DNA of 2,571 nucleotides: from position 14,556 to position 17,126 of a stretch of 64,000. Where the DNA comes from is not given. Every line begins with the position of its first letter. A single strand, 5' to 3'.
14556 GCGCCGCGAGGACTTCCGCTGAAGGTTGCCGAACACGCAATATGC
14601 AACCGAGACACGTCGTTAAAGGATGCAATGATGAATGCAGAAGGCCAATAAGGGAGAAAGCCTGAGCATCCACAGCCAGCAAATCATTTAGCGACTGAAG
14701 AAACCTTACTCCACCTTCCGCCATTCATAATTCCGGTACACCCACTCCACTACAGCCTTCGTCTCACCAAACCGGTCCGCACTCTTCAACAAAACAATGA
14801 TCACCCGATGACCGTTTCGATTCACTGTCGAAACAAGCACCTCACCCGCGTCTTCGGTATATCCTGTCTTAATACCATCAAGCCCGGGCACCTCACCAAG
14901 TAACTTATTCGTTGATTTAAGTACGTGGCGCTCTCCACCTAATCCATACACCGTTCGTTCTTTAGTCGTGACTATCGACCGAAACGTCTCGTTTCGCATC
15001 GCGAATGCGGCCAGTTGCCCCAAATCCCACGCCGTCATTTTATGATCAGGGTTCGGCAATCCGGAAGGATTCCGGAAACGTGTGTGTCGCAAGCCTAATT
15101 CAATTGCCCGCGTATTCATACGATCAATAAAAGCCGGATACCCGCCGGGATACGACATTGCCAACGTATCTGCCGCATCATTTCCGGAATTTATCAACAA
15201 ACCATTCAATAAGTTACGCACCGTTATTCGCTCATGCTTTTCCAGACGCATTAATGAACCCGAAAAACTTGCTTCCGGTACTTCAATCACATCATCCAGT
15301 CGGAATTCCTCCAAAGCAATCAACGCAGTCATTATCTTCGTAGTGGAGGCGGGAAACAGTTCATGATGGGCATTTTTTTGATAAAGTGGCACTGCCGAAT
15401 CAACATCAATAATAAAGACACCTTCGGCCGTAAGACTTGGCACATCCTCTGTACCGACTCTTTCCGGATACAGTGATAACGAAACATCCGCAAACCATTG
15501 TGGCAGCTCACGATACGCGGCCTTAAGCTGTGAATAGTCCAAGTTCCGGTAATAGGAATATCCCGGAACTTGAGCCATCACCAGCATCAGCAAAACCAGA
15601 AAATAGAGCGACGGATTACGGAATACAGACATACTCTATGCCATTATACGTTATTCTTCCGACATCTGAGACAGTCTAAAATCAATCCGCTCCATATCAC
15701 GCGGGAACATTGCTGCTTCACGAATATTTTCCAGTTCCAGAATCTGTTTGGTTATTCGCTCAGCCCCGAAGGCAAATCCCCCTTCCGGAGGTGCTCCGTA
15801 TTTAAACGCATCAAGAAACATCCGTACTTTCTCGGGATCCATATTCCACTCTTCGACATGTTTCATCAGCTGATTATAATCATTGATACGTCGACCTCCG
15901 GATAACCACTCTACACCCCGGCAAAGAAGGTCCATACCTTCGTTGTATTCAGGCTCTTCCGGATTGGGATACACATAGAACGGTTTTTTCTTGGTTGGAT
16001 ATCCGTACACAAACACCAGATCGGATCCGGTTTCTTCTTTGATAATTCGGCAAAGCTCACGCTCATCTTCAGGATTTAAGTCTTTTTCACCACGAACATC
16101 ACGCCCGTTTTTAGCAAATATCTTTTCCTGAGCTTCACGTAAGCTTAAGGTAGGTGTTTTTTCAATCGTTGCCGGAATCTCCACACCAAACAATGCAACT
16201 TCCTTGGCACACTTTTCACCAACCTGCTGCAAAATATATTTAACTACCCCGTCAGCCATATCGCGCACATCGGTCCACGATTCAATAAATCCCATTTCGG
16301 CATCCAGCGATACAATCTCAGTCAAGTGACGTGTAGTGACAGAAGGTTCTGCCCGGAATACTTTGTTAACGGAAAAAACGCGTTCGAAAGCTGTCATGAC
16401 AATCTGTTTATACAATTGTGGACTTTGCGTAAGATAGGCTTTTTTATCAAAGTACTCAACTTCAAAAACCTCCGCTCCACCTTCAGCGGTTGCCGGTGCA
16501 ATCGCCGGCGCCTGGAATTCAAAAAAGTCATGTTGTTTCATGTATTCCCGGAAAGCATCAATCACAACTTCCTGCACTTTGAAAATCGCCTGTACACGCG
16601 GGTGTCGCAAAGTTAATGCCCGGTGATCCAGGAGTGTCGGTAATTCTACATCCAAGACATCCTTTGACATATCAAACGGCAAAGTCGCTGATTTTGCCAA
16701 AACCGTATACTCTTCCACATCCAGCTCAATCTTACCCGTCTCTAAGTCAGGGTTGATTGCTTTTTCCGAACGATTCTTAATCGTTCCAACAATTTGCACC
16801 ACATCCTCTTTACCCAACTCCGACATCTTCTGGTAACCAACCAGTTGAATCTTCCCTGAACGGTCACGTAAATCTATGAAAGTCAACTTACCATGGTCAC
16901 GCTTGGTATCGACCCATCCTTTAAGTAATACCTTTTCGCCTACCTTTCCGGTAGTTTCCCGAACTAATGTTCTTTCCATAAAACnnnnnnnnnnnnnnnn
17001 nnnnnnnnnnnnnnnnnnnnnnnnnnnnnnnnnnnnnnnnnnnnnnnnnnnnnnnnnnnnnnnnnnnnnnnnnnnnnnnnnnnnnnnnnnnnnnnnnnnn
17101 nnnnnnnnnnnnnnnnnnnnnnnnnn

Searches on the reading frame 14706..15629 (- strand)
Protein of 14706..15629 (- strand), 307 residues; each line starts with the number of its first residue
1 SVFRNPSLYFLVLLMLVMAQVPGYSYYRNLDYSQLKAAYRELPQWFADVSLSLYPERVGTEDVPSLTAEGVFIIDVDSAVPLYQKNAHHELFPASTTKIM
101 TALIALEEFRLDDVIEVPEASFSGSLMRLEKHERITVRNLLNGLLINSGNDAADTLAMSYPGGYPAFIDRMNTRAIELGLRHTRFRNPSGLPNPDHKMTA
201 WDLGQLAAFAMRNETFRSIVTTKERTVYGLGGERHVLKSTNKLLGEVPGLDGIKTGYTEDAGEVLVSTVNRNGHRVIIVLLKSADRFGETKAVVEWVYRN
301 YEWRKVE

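Call 76: search_protein_families(library=pfam, proteins=[window:14706-15629:-], max_evalue=0.00001)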
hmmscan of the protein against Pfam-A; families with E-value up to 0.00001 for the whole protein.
window:14706-15629:- (307 aa): 3 families
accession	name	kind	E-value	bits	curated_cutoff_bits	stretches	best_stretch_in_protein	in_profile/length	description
PF00768.25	Peptidase_S11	-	6.3e-49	167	27.6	1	61-282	5-236/239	D-alanyl-D-alanine carboxypeptidase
PF13354.11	Beta-lactamase2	-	8.3e-08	32.3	22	1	72-189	3-121/214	Beta-lactamase enzyme family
PF02113.21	Peptidase_S13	-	2e-07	30.6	22.8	1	61-109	10-59/444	D-Ala-D-Ala carboxypeptidase 3 (S13) family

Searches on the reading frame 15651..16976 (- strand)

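Call 76: search_protein_families(library=pfam, proteins=[window:15651-16976:-], max_evalue=0.00001)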
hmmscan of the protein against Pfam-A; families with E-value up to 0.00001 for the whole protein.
window:15651-16976:- (441 aa): 2 families
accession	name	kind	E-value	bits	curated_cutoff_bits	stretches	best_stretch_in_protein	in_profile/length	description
PF00152.25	tRNA-synt_2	-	7e-77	259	25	1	114-427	4-307/308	tRNA synthetases class II (D, K and N)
PF01336.31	tRNA_anti-codon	-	7.4e-14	51.9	27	1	16-93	1-75/75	OB-fold nucleic acid binding domain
